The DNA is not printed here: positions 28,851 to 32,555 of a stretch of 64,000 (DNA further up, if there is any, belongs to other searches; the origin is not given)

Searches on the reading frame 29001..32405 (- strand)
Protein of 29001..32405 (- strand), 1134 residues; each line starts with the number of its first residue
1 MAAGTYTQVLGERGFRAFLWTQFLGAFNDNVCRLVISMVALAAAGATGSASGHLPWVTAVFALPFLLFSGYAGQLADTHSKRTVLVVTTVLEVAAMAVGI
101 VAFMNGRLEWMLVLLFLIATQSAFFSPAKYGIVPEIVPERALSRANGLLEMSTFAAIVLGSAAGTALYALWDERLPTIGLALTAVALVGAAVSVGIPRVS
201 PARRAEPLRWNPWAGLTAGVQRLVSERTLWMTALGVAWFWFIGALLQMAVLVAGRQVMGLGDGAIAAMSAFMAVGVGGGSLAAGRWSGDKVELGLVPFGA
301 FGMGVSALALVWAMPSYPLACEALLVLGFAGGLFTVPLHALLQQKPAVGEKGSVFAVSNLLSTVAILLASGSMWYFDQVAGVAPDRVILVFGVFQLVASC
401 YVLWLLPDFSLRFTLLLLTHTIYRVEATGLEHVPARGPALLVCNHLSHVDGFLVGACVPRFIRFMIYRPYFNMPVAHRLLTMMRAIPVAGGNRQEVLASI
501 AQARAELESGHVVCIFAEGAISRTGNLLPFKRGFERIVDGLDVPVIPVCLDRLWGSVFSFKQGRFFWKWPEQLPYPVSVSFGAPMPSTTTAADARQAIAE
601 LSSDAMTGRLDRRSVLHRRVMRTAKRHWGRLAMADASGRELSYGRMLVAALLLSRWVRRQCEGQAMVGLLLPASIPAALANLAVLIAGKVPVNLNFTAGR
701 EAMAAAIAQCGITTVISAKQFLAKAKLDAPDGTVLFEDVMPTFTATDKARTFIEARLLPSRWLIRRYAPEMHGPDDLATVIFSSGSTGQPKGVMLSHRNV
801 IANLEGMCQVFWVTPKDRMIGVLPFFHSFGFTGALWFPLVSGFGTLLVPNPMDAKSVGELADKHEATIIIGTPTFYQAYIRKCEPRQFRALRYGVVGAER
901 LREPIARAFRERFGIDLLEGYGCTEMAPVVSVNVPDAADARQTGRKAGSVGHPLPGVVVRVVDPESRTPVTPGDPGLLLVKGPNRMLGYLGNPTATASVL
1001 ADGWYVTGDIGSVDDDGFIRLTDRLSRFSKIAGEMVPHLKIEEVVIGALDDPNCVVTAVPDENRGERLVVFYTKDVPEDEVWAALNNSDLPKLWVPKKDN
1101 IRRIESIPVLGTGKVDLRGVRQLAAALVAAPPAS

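Call 26: find_encoding_contigs(protein=window:29001-32405:-, flank=10000, max_places=1)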
Protein window:29001-32405:- (1134 aa): no gene with exactly this product is on record in the collection.
